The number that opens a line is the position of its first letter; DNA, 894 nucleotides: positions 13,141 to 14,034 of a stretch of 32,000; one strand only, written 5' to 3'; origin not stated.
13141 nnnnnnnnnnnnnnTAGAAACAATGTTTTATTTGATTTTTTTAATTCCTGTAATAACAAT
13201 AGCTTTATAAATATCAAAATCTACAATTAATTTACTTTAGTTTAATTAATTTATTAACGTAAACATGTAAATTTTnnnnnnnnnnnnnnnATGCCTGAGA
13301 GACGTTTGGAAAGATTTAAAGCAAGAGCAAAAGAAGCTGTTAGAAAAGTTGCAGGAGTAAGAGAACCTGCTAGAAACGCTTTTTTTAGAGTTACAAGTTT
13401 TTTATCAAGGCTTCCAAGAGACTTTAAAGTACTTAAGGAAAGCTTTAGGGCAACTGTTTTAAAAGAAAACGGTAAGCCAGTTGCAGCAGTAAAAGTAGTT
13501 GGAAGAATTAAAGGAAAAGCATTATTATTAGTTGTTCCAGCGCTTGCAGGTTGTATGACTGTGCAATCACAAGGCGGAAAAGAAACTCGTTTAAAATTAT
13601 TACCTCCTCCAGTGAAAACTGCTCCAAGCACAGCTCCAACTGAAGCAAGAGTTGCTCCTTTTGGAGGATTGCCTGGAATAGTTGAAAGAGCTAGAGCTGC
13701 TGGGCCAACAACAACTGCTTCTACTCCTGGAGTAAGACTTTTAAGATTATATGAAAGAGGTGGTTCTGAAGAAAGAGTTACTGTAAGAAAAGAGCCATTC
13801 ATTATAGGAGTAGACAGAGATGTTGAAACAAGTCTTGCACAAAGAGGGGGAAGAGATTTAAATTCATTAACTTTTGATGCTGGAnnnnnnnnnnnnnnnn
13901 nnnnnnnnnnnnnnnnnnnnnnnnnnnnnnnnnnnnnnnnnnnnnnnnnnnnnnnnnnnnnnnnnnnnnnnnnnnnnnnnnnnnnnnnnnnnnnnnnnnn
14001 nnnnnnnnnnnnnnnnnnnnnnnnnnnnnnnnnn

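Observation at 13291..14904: Compositionally aberrant 537-aa Arg/Gly/Ala-rich protein with an internal lipobox and strong expression signals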

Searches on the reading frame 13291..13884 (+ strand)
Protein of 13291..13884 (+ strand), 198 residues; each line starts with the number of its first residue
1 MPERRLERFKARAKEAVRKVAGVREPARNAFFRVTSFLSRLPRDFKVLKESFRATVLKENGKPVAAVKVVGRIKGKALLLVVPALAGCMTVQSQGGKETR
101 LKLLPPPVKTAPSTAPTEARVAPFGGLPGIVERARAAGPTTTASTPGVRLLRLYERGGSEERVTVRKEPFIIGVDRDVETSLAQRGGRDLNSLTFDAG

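Call 62: search_solved_structures(query=A6, max_evalue=10, show_alignments=5)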
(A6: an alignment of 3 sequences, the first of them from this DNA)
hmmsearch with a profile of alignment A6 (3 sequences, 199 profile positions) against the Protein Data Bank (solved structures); distinct sequences matched with E-value up to 10: 4.
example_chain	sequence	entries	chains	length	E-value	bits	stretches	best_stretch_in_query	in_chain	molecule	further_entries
6xu6_CQ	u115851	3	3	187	0.027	17.2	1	35-100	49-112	60S ribosomal protein L18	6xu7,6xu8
4v6w_CQ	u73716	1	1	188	0.028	17.2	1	35-100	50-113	60S ribosomal protein L18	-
4qfh_A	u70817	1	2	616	0.34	13.6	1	105-162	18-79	Glucose-6-phosphate isomerase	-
3ry0_A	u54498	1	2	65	0.59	12.8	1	32-70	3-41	Putative tautomerase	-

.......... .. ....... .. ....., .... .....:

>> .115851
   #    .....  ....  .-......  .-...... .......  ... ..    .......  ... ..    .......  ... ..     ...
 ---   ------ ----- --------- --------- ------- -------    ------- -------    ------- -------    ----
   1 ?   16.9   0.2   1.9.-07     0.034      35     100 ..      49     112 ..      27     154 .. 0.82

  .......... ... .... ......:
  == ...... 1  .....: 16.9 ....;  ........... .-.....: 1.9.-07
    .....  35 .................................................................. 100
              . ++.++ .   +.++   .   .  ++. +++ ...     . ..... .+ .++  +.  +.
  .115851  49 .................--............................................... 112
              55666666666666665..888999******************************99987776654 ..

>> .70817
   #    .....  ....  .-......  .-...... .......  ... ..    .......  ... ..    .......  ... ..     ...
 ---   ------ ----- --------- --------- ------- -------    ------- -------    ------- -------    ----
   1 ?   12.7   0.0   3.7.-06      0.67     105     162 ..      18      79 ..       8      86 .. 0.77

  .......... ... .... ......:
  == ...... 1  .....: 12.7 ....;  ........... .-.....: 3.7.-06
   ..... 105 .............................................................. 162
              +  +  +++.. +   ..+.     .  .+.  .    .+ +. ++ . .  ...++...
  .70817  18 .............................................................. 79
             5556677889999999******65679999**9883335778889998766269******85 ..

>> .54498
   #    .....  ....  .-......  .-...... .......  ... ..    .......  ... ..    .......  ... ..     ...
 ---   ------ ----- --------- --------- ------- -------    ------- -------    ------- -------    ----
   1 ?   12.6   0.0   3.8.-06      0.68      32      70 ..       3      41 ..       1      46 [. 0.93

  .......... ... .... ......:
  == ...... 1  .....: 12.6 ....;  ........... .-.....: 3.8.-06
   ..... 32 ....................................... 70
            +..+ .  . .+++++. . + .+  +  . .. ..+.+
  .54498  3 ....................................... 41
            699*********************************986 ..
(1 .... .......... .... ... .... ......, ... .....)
